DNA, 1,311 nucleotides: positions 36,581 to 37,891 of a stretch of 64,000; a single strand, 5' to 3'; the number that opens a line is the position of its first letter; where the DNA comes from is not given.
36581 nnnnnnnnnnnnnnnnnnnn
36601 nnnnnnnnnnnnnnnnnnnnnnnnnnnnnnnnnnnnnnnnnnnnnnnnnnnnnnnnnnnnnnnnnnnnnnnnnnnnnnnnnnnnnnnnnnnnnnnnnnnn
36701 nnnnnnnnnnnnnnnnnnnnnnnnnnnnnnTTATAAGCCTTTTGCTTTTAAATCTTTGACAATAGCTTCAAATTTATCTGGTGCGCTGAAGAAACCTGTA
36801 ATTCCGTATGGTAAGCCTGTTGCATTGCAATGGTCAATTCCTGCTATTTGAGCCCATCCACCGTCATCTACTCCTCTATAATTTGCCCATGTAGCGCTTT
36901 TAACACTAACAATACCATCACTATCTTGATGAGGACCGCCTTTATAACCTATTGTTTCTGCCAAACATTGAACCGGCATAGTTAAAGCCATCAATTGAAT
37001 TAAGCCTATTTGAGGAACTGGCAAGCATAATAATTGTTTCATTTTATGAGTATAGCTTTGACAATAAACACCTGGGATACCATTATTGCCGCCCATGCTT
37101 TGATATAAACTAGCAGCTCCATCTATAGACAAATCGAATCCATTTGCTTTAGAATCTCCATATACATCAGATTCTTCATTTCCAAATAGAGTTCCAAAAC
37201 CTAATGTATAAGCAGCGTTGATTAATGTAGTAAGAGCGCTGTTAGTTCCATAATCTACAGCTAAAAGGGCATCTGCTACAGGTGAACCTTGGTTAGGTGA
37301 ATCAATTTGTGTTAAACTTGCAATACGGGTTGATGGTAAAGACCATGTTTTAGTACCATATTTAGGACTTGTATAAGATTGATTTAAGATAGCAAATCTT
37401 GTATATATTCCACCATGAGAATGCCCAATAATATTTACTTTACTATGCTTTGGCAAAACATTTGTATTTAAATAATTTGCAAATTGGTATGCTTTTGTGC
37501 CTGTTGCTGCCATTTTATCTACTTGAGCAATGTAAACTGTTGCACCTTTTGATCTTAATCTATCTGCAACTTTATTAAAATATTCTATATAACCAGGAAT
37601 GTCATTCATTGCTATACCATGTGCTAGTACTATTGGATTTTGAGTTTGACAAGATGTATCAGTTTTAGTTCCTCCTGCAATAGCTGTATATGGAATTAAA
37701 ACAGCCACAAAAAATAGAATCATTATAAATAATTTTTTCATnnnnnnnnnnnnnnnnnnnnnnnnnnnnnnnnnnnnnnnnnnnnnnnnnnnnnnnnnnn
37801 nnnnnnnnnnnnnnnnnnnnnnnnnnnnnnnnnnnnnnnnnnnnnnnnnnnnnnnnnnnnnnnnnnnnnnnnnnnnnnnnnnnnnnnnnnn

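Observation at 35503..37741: Pseudomonas-type family I.1/I.2 true lipase with a downstream candidate foldase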

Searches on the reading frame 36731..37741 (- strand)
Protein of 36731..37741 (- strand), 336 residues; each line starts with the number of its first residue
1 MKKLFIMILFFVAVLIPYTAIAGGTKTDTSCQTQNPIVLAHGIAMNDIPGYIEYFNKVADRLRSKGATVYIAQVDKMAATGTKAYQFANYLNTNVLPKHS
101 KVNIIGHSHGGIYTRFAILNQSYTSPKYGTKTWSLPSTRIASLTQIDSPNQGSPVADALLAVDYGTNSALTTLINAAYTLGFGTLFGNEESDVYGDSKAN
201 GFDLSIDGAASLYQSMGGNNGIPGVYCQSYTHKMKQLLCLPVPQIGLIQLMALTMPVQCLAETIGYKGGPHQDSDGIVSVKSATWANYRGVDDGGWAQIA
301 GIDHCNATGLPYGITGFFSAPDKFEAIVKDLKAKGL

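Call 3: search_protein_families(library=pfam, proteins=[window:36731-37741:-], max_evalue=1)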
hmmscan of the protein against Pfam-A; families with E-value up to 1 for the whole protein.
window:36731-37741:- (336 aa): 6 families
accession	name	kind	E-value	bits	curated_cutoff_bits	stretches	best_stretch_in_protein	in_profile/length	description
PF02089.21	Palm_thioest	-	0.01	16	26.8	1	36-118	1-91/254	Palmitoyl protein thioesterase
PF01674.24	Lipase_2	-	0.015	15.2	20.3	1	98-154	73-127/219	Lipase (class 2)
PF07819.20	PGAP1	-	0.024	14.8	24.3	1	94-124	85-115/233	PGAP1-like alpha/beta domain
PF05057.20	DUF676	-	0.035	14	20.3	1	99-122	77-100/217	Putative serine esterase (DUF676)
PF07224.18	Chlorophyllase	-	0.036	13.3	26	1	85-118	101-133/301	Chlorophyllase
PF24096.1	DUF7379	-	0.045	14.1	33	1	86-159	56-121/191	Domain of unknown function (DUF7379)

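Call 4: search_protein_families(library=ncbifam, proteins=[window:36731-37741:-], max_evalue=1)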
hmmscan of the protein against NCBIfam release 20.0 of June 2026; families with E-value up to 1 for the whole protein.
window:36731-37741:- (336 aa): 1 family
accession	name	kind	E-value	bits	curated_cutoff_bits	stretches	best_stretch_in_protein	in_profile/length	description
NF047419.1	RNase_J1_RnjA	exception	0.19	10.4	820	1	20-86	303-365/549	ribonuclease J1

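Call 5: search_solved_structures(query=window:36731-37741:-, max_evalue=0.01, show_alignments=2)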
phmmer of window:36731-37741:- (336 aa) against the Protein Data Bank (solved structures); distinct sequences matched with E-value up to 0.01: 14.
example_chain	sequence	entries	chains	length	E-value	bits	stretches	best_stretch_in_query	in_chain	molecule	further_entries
9g8u_A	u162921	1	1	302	7.7e-14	54.9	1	28-299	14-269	Lactonizing lipase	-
1ex9_A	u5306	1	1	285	8.5e-12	48.2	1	29-211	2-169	LACTONIZING LIPASE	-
1ys1_X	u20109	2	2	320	4.2e-11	45.9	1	28-215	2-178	Lipase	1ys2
1hqd_A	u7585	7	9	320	4.2e-11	45.9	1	28-215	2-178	LIPASE | TRIACYL-GLYCEROL-HYDROLASE | TRIACYL-GLYCEROL HYDROLASE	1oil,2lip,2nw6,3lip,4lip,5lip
1qge_D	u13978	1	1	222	7.9e-11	45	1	28-190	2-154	PROTEIN (TRIACYLGLYCEROL HYDROLASE)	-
8xy5_A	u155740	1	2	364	1.1e-10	44.5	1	18-215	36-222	Alpha/beta hydrolase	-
7cof_A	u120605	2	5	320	1.1e-10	44.5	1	30-224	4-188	Alpha/beta hydrolase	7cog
1cvl_A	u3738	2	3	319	2.3e-10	43.5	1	28-190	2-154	TRIACYLGLYCEROL HYDROLASE | Lipase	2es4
1tah_B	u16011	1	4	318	3.9e-10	42.7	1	28-190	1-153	LIPASE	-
4gw3_A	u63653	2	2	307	3.7e-09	39.5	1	30-156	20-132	Putative lipase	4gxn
3w9u_A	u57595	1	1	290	5.1e-09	39.1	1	32-156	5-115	Putative lipase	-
6jd9_A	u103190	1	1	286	8.8e-09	38.3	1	33-157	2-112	Alpha/beta hydrolase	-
6cl4_A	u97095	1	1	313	4.5e-08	36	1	32-178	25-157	Lipase C12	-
4hs9_A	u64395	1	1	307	1.2e-07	34.5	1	30-156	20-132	Lipase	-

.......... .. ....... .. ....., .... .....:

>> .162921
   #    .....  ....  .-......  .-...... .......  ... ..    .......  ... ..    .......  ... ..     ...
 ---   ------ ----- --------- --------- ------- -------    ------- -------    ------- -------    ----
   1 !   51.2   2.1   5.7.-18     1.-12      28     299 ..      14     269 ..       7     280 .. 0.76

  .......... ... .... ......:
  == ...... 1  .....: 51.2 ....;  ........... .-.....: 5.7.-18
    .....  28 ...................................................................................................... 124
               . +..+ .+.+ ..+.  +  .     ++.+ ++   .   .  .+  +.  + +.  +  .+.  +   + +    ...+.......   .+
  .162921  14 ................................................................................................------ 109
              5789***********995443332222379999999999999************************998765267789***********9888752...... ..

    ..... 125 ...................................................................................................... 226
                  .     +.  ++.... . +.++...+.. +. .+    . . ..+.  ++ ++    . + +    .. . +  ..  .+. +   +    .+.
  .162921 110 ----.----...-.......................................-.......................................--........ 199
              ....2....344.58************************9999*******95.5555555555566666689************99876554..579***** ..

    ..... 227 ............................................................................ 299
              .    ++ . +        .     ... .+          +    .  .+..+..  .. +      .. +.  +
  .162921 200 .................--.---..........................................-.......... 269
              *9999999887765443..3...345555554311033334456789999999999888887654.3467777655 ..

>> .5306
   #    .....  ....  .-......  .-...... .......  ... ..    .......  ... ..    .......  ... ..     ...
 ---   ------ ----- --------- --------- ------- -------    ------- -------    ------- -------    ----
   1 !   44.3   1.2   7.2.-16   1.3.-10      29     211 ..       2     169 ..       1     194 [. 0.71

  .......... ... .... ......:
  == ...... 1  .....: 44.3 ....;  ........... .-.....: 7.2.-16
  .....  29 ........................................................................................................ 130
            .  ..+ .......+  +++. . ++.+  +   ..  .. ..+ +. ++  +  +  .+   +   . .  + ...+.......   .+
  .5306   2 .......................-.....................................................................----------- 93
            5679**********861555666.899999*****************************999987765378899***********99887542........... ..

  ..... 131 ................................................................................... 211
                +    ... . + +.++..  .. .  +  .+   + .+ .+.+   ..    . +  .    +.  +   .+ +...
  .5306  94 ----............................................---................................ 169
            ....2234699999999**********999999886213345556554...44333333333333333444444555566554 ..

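Call 8: find_homologous_proteins(query=window:36731-37741:-, max_evalue=0.001)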
Query window:36731-37741:- (336 aa): 391 proteins with E <= 0.001 among 2576 candidates; the best 120 are listed.
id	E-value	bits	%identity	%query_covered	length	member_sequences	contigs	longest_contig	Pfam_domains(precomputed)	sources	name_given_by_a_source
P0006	4.6e-225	764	100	100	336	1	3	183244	-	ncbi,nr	ncbi:MAG: hypothetical protein HQK79_08140 [Desulfobacterales bacterium]|nr:hypothetical protein [De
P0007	2.8e-144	499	67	100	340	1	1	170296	-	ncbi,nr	ncbi:MAG: hypothetical protein HQK72_07170 [Desulfamplus sp.]|nr:hypothetical protein [Desulfamplus 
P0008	6.9e-144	497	68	99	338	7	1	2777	-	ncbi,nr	ncbi:MAG: hypothetical protein Q7U02_09355 [Desulfosalsimonadaceae bacterium]|nr:hypothetical protei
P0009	5.5e-142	491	67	100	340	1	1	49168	-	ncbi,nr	ncbi:MAG: hypothetical protein HQK63_08255 [Desulfamplus sp.]|nr:hypothetical protein [Desulfamplus 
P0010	6.4e-141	487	67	100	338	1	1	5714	-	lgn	-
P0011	1.1e-140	487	67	100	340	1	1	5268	-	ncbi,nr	ncbi:MAG: hypothetical protein HQK67_07420 [Desulfamplus sp.]|nr:hypothetical protein [Desulfamplus 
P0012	4.5e-140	485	68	100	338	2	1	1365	-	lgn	-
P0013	1.4e-139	483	66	100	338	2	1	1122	-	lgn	-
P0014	2.9e-139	482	63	100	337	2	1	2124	-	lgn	-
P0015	1.6e-138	480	65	99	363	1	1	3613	-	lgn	-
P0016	9.7e-138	477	69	92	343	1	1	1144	-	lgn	-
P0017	2.2e-135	469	63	100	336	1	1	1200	-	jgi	jgi:triacylglycerol lipase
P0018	1.0e-133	464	63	100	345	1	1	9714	-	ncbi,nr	ncbi:MAG: hypothetical protein HQK78_14040 [Desulfobacterales bacterium]|nr:hypothetical protein [De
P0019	1.0e-133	464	70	87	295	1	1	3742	-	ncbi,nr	ncbi:MAG: hypothetical protein HQK66_14115 [Desulfamplus sp.]|nr:hypothetical protein [Desulfamplus 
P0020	2.0e-131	456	63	96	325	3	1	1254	-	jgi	jgi:triacylglycerol lipase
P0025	1.1e-38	151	36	99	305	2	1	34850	PF02089.22,PF05057.21,PF01674.25,PF00561.27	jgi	-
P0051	1.1e-29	122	34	90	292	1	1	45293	PF02089.22,PF00561.27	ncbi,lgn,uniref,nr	ncbi:esterase/lipase family protein [Desulfobotulus mexicanus]|uniref:Triacylglycerol lipase n=1 Tax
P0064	8.3e-27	112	33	91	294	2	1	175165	PF02089.22,PF05057.21,PF00561.27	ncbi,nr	ncbi:MAG: alpha/beta fold hydrolase [Desulfobacteraceae bacterium]|nr:alpha/beta fold hydrolase [Des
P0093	6.7e-13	67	38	38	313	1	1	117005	PF02089.22,PF00561.27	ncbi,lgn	-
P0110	1.2e-11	63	32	67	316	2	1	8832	PF00561.27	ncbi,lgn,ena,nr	ncbi:MAG: triacylglycerol lipase [Alcanivorax sp.]|nr:triacylglycerol lipase [Alcanivorax sp.]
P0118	3.4e-11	61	31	56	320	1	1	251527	PF02089.22,PF00561.27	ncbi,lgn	-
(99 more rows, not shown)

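Call 12: find_encoding_contigs(protein=P0007, flank=10000, max_places=3)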
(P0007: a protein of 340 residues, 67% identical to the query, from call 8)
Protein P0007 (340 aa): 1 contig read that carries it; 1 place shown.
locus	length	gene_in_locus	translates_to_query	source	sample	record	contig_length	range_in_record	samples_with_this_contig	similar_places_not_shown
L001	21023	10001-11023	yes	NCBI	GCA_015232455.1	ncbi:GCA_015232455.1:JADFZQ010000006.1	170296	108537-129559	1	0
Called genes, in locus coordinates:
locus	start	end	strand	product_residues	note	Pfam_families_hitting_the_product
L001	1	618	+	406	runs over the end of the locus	PF00155:Aminotran_1_2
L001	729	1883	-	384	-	PF01070:FMN_dh, PF00478:IMPDH (weak), PF01645:Glu_synthase (weak)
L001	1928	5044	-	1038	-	PF00873:ACR_tran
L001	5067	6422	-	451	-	-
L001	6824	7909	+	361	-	-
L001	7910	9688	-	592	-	PF02743:dCache_1, PF07730:HisKA_3, PF02518:HATPase_c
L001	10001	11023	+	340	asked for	-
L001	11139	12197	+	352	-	PF03280:Lipase_chap, PF27581:TOE2_C (faint)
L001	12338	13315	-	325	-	PF01476:LysM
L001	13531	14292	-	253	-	PF00669:Flagellin_N, PF00700:Flagellin_C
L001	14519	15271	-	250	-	PF03781:FGE-sulfatase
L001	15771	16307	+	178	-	PF00227:Proteasome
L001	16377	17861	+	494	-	PF00004:AAA (weak), PF07728:AAA_5 (faint), PF07724:AAA_2, PF00004:AAA (weak)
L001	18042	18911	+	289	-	PF00696:AA_kinase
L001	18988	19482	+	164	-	PF04140:ICMT (weak), PF04191:PEMT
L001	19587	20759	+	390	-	PF00202:Aminotran_3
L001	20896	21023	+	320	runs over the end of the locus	PF02729:OTCace_N, PF00185:OTCace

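Call 13: find_encoding_contigs(protein=P0018, flank=10000, max_places=3)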
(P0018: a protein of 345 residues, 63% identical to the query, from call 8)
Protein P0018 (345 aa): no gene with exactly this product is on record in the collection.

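Call 42: predict_structure(alignment_id=A4)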
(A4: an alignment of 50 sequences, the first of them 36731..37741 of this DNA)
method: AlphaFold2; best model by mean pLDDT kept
length: 336 residues; sequences in the alignment: 50
mean_pLDDT: 90.9   pTM: 0.88
mean pLDDT of the five models: 90.9, 90.6, 90.1, 90.0, 89.9
residues with pLDDT >= 90: 229; 70-90: 91; 50-70: 16; < 50: 0
segments of 3 or more residues with pLDDT < 50: none
pLDDT, mean of each block of 10 residues (from residue 1): 86 76 75 98 78 90 98 95 98 98 98 98 97 98 98 91 92 89 88 92 93 95 98 90 83 86 66 86 96 92 92 86 98 98
secondary structure, 60 per line:
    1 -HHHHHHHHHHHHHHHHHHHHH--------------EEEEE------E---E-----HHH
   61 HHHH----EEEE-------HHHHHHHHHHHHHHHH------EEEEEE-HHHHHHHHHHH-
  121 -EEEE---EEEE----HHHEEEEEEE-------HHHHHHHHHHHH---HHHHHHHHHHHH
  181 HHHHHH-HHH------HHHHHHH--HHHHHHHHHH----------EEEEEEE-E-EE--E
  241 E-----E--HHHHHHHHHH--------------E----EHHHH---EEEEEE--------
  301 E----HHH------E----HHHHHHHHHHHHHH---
elements in order: H2-22 E37-41 H58-64 E69-72 H80-95 E102-107 H109-119 E122-125 E129-132 E140-146 H154-165 H169-186 H197-203 H206-215 E226-232 H250-259 H280-283 E287-292 H320-333

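Call 44: find_encoding_contigs(protein=P0051, flank=4000, max_places=2)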
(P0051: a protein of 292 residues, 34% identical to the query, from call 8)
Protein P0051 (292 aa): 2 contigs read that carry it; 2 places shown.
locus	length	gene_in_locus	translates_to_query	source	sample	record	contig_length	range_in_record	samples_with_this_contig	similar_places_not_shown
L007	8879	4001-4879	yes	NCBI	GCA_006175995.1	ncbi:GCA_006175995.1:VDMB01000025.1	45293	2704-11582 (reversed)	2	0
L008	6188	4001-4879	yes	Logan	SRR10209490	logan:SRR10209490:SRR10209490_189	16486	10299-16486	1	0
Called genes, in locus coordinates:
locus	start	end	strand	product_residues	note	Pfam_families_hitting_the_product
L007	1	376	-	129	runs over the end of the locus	PF13801:Metal_resist (faint)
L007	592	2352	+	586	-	PF00989:PAS (faint), PF08448:PAS_4 (weak), PF00512:HisKA, PF02518:HATPase_c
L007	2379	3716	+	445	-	PF00072:Response_reg, PF06490:FleQ (weak), PF01078:Mg_chelatase (faint), PF00158:Sigma54_activat, PF14532:Sigma54_activ_2, PF07728:AAA_5, PF25601:AAA_lid_14, PF02954:HTH_8, +1 more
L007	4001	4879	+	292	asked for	PF00561:Abhydrolase_1, PF02089:Palm_thioest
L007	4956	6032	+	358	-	PF03280:Lipase_chap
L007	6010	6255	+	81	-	-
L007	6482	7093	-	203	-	PF12804:NTP_transf_3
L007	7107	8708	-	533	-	PF02663:FmdE, PF00994:MoCF_biosynth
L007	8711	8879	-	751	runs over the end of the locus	PF04879:Molybdop_Fe4S4, PF00384:Molybdopterin, PF01568:Molydop_binding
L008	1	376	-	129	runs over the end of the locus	PF13801:Metal_resist (faint)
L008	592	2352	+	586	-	PF00989:PAS (faint), PF08448:PAS_4 (weak), PF00512:HisKA, PF02518:HATPase_c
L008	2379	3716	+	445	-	PF00072:Response_reg, PF06490:FleQ (weak), PF01078:Mg_chelatase (faint), PF00158:Sigma54_activat, PF14532:Sigma54_activ_2, PF07728:AAA_5, PF25601:AAA_lid_14, PF02954:HTH_8, +1 more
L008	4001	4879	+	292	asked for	PF00561:Abhydrolase_1, PF02089:Palm_thioest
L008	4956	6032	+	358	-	PF03280:Lipase_chap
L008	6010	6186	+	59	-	?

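Call 45: find_encoding_contigs(protein=P0064, flank=4000, max_places=2)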
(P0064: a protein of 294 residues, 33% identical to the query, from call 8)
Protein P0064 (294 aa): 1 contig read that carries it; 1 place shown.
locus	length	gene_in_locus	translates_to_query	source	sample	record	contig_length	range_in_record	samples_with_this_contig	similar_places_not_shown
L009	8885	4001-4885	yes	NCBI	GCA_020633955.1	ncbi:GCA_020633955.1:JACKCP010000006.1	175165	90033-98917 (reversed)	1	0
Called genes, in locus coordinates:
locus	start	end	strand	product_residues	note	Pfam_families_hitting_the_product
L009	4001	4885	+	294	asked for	PF05057:DUF676 (faint), PF00561:Abhydrolase_1, PF02089:Palm_thioest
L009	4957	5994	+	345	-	PF03280:Lipase_chap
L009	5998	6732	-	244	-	PF13938:DUF4213, PF04016:DUF364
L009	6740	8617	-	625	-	PF13191:AAA_16 (faint)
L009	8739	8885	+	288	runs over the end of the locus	-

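Call 46: find_encoding_contigs(protein=P0025, flank=4000, max_places=2)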
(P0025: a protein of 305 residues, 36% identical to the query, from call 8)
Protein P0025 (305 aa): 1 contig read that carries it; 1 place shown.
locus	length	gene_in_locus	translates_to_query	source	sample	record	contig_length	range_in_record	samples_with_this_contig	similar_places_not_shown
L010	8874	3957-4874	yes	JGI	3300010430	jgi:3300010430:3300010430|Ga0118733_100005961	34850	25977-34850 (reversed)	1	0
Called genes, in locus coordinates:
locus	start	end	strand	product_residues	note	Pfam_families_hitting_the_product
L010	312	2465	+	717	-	PF07695:7TMR-DISM_7TM, PF07228:SpoIIE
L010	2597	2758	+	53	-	-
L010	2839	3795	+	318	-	PF14249:Tocopherol_cycl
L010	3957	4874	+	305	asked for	PF00561:Abhydrolase_1 (weak), PF01674:Lipase_2, PF02089:Palm_thioest (weak), PF05057:DUF676 (weak)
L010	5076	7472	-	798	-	PF01588:tRNA_bind, PF03483:B3_4, PF03484:B5, PF17759:tRNA_synthFbeta, PF03147:FDX-ACB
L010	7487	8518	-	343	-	PF02912:Phe_tRNA-synt_N, PF01409:tRNA-synt_2d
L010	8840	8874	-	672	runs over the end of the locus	PF01702:TGT, PF05430:Methyltransf_30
